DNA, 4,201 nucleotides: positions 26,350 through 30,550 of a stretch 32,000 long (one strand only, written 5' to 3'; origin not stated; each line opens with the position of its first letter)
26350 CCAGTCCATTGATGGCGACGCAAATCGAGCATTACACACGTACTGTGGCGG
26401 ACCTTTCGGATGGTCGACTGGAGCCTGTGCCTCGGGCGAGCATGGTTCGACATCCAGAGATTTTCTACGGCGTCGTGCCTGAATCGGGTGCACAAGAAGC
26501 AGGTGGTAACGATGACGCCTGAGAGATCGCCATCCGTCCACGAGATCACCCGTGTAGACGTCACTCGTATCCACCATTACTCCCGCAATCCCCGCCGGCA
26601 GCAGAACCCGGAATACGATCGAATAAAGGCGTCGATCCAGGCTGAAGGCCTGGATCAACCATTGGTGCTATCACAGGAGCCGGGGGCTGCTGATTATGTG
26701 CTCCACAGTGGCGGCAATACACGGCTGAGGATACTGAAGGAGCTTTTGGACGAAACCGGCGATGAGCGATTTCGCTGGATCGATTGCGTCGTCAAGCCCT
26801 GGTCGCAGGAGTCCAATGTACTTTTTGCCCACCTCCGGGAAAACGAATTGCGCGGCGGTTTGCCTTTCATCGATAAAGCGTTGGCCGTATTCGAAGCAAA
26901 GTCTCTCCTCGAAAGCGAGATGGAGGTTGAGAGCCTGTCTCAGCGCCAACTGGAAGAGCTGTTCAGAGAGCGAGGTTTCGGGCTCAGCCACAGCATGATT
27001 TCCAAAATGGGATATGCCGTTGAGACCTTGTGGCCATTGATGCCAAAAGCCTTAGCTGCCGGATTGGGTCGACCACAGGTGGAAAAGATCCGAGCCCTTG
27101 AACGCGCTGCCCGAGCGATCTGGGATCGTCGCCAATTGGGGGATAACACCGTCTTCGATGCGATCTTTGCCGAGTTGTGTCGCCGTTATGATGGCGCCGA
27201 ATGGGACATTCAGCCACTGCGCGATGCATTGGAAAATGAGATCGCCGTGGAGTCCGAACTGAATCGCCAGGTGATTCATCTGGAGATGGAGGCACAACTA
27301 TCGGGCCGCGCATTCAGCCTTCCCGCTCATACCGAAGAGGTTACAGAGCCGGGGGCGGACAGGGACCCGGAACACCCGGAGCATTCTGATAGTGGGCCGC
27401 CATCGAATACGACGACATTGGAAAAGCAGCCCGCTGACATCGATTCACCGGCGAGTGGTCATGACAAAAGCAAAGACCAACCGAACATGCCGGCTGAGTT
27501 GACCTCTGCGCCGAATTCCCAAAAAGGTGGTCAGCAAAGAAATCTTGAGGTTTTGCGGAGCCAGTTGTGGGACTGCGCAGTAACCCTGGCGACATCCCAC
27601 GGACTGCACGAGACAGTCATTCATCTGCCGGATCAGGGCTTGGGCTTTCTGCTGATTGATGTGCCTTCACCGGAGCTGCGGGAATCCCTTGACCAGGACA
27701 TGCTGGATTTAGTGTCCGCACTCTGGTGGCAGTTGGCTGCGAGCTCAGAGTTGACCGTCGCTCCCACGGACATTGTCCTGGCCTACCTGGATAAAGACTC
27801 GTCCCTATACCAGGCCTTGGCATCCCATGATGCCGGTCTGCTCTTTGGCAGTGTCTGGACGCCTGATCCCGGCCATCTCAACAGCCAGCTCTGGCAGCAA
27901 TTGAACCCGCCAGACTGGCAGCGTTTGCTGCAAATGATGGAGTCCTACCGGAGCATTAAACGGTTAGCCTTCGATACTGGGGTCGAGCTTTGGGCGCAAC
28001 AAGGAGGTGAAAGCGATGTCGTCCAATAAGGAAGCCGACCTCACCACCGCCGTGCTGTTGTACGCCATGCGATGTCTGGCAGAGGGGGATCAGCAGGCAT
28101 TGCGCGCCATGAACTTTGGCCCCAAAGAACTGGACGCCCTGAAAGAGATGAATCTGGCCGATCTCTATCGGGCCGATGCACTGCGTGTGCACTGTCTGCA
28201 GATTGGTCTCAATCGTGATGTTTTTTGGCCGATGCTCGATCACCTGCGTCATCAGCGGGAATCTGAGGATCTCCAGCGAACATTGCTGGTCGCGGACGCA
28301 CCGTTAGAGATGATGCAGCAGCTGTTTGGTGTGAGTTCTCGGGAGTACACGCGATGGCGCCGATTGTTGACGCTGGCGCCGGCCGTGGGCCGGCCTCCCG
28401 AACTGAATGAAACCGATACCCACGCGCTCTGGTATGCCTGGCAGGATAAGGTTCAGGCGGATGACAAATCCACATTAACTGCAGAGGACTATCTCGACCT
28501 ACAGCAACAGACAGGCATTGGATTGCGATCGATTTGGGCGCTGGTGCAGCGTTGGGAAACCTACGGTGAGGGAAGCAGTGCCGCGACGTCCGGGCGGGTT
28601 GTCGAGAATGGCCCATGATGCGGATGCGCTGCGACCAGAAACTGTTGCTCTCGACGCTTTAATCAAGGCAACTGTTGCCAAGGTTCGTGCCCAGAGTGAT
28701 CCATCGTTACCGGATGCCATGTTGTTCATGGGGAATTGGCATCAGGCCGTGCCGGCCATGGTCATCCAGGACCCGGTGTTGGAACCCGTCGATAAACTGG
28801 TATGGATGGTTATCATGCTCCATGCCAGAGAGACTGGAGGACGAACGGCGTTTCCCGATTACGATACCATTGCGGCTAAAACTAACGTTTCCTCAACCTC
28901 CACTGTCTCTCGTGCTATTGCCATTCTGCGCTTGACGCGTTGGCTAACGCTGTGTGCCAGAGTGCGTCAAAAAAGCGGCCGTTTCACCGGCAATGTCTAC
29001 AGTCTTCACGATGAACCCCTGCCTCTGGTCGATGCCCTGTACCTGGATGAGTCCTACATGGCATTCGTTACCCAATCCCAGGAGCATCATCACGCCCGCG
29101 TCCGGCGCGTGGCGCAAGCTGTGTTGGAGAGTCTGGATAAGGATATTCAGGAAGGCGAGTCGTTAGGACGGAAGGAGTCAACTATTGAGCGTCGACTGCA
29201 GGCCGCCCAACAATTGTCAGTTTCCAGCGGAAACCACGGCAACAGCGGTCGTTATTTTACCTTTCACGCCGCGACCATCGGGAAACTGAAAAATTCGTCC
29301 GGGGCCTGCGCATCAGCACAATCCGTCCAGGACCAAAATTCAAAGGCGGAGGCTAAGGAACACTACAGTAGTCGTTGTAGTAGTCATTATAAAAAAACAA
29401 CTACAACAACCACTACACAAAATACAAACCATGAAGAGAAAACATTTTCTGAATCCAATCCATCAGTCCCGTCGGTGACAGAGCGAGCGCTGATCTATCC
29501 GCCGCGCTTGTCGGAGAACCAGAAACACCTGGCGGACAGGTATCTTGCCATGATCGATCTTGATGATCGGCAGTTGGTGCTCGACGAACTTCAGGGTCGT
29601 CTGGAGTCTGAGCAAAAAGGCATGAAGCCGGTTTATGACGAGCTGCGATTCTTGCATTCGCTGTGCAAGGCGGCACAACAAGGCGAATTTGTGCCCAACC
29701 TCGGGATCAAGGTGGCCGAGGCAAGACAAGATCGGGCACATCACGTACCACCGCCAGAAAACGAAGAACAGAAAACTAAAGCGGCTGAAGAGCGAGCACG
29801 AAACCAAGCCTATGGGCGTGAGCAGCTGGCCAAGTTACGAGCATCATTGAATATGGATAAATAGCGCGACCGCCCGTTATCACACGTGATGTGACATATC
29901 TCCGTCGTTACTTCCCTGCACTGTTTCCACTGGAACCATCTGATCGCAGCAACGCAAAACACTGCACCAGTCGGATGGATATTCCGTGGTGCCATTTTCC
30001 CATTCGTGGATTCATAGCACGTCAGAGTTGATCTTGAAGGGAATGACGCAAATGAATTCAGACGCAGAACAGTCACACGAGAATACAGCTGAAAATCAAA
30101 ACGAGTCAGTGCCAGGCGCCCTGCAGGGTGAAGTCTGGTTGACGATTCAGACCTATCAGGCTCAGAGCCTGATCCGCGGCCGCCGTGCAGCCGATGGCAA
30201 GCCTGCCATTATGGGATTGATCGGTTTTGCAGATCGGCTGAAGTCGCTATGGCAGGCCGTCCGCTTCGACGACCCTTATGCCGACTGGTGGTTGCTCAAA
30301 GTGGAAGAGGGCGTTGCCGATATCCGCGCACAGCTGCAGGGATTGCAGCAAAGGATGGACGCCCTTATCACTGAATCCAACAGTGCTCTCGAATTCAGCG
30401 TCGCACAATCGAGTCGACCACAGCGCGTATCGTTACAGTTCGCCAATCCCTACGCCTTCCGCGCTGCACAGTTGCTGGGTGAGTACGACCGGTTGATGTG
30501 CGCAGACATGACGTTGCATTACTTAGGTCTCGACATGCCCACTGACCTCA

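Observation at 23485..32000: guaA-adjacent integrative element carrying SPI-7/PAPI-1/ICEclc-family maintenance genes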

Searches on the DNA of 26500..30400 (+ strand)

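Call 39: search_dna_similar(query=window:26500-30400:+, collection=ecoli_genomes, mode=distant, max_rows=10)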
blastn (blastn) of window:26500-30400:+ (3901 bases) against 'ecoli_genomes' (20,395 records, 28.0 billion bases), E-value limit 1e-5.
No match.
